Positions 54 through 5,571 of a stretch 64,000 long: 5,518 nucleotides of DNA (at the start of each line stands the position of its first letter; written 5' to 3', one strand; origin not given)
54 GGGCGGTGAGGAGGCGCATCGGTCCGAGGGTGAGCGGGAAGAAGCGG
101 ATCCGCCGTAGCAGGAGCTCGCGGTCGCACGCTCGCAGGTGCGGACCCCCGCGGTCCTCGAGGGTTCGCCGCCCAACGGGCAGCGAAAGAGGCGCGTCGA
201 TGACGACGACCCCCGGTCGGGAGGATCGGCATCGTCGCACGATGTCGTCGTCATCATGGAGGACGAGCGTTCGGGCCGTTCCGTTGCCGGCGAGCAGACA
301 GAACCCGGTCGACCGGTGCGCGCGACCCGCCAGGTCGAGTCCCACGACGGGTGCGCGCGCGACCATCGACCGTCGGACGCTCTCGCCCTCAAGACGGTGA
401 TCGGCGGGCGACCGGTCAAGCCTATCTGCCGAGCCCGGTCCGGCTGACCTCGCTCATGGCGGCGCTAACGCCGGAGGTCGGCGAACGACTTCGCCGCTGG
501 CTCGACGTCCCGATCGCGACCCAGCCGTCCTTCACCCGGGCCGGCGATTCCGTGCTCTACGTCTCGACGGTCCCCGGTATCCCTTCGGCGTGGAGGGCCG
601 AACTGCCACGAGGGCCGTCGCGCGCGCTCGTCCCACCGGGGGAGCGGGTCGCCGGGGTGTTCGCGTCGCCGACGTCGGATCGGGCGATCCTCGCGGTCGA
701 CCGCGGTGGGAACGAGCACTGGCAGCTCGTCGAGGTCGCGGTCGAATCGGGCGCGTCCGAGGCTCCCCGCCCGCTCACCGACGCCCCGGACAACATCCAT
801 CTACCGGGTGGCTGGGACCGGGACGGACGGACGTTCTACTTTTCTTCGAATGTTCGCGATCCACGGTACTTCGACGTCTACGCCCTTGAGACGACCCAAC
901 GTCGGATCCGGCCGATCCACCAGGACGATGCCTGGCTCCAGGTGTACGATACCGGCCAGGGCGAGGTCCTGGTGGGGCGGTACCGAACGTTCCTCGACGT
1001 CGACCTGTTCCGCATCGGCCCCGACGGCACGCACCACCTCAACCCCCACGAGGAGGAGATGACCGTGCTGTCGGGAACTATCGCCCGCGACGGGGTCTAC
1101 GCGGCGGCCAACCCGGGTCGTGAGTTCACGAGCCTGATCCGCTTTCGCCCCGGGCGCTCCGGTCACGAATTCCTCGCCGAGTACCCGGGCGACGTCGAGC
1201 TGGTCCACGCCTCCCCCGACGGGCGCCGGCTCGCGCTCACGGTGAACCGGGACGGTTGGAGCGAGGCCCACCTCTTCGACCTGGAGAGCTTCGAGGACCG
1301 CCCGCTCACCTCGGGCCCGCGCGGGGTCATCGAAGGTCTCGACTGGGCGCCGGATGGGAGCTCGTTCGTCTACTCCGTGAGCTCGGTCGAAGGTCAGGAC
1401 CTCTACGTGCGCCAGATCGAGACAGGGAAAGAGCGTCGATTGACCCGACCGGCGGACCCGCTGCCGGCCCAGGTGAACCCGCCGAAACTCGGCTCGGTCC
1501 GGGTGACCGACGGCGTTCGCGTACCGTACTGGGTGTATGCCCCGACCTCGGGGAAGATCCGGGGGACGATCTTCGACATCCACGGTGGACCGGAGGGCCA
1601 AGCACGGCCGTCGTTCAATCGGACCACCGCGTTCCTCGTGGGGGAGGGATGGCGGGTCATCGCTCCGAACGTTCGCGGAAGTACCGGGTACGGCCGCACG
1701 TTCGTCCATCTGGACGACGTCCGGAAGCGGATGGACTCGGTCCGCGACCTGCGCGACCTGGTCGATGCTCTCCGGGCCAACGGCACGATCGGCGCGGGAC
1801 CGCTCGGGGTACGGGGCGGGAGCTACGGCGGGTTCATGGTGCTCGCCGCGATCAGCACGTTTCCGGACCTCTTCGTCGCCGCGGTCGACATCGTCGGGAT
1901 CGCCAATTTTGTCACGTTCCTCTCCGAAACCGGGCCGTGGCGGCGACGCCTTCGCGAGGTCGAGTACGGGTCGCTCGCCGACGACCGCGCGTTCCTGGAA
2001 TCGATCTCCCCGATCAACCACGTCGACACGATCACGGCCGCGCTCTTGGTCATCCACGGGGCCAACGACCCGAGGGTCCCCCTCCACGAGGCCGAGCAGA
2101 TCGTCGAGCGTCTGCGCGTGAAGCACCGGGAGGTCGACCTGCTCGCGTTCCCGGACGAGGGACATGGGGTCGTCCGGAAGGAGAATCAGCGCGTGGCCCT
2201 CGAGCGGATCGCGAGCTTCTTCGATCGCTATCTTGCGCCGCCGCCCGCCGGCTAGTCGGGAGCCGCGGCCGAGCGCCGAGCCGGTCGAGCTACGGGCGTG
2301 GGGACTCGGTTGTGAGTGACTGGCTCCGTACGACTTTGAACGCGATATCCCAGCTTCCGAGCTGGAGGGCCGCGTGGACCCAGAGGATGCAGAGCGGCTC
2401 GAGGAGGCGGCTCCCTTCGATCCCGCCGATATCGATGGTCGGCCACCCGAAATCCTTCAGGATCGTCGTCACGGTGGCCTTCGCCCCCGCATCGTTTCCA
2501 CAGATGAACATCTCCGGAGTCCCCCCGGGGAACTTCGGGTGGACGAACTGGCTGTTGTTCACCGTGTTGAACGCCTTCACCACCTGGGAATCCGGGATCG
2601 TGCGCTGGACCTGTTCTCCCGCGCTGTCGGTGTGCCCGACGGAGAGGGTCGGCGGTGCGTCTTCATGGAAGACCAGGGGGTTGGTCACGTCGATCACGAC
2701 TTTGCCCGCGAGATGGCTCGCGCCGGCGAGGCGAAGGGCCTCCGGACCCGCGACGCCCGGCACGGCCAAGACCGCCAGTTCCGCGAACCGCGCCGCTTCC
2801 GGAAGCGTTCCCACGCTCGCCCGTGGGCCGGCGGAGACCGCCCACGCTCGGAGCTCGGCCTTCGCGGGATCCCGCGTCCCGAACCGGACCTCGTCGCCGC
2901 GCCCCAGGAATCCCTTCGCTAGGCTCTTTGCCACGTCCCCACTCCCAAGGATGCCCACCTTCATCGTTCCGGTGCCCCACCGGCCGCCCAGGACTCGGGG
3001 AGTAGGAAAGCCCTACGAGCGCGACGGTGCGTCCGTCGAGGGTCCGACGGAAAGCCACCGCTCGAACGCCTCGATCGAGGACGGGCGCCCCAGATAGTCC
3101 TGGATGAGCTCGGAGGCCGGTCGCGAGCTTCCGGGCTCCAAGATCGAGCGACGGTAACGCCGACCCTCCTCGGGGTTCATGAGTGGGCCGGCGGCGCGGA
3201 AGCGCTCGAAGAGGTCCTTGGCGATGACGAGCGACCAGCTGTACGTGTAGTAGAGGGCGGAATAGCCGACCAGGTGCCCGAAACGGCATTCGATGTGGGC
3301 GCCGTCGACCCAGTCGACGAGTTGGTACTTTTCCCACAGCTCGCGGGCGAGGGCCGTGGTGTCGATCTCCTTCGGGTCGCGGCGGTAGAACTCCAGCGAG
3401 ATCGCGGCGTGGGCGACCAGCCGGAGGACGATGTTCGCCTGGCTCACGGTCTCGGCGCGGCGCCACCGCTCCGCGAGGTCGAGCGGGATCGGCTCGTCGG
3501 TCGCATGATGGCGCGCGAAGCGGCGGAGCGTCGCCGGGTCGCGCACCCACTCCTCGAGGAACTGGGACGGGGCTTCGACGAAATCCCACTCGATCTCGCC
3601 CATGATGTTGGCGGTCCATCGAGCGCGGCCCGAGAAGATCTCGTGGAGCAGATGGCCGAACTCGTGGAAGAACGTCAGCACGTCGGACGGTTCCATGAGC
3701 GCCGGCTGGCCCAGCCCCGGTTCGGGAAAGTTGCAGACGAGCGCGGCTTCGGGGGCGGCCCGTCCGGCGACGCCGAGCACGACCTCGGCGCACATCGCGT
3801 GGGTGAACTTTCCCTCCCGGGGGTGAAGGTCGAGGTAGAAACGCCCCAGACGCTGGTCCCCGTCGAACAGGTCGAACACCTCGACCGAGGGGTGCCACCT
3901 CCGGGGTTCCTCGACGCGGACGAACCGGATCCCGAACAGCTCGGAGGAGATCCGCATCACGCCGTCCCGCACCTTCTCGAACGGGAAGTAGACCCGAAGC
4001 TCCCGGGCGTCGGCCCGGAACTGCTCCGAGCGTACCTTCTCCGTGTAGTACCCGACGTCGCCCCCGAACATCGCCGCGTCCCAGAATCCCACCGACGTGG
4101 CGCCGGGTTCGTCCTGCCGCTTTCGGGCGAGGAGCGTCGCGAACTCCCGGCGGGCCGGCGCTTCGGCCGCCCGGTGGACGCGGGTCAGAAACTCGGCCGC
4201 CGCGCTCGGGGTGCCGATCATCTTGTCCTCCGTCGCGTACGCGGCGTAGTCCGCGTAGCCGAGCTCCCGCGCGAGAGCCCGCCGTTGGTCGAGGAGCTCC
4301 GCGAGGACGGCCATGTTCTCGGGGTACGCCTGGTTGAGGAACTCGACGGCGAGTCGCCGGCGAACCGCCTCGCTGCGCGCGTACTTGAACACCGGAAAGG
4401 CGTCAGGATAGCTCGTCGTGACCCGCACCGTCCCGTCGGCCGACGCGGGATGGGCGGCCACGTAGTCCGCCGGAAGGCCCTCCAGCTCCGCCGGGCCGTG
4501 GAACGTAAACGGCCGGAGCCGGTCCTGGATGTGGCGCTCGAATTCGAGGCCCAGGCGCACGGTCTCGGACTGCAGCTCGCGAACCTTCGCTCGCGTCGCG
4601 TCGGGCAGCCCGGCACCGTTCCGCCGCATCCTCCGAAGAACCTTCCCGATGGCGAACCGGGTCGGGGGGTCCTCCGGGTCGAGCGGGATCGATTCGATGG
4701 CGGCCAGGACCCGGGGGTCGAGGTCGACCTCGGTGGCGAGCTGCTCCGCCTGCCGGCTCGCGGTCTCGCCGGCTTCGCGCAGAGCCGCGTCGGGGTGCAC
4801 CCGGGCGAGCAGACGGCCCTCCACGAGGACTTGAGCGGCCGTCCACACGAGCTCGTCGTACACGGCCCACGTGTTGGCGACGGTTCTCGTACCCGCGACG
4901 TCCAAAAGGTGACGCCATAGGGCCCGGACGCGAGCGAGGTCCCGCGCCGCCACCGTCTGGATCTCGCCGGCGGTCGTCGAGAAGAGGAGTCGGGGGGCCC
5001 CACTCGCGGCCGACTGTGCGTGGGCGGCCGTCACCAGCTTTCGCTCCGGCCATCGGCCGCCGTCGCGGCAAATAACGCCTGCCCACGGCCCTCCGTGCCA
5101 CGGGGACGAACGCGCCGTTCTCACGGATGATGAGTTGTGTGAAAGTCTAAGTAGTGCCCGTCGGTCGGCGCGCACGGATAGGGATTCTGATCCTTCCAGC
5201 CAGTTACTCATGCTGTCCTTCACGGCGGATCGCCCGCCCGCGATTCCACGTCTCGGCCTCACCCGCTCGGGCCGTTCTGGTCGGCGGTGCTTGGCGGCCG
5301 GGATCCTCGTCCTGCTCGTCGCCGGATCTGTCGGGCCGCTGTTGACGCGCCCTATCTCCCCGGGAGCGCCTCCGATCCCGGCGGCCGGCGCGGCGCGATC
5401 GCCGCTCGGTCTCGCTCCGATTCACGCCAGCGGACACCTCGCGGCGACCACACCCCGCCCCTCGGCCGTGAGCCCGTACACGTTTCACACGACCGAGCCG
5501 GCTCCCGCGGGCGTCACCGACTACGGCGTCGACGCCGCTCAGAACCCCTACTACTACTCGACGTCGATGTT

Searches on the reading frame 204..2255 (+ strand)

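Call 11: search_protein_families(library=pfam, proteins=[window:204-2255:+])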
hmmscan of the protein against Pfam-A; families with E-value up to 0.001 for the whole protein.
window:204-2255:+ (683 aa): 8 families
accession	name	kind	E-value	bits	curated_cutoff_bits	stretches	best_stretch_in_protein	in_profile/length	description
PF00326.27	Peptidase_S9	-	2.3e-42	145.3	22.6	1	469-677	1-210/213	Prolyl oligopeptidase family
PF00930.27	DPPIV_N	-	1.3e-09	37.7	22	1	155-244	244-329/354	Dipeptidyl peptidase IV (DPP IV) N-terminal region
PF02129.25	Peptidase_S15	-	1.5e-08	35.2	23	1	436-577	1-141/262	X-Pro dipeptidyl-peptidase (S15 family)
PF01738.24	DLH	-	4.9e-08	33.3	21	1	472-662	31-194/217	Dienelactone hydrolase family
PF12146.15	Hydrolase_4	-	5.6e-08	32.8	27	1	451-560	2-104/239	Serine aminopeptidase, S33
PF20434.5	BD-FAE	-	1.1e-07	32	26.8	1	559-637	135-215/215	BD-FAE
PF00561.26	Abhydrolase_1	-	4.3e-07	30.3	25.8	1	459-575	6-112/245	alpha/beta hydrolase fold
PF07676.18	PD40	-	0.00024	21.4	20.9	0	204-221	16-32/38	WD40-like Beta Propeller Repeat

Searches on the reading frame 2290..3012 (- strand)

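Call 11: search_protein_families(library=pfam, proteins=[window:2290-3012:-])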
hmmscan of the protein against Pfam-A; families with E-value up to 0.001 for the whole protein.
window:2290-3012:- (240 aa): 2 families
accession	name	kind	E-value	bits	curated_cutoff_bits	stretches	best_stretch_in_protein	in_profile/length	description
PF03807.23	F420_oxidored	-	3.1e-16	60.2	21.6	1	18-112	1-94/94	NADP oxidoreductase coenzyme F420-dependent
PF10727.15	Rossmann-like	-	0.00026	21.2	23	0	16-107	14-105/131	Rossmann-like domain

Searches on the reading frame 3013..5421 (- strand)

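Call 11: search_protein_families(library=pfam, proteins=[window:3013-5421:-])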
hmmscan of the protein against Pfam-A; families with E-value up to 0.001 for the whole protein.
window:3013-5421:- (802 aa): 1 family
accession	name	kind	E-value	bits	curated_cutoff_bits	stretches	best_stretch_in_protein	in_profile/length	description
PF01432.26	Peptidase_M3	-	2.5e-104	350.6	27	1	345-788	2-453/457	Peptidase family M3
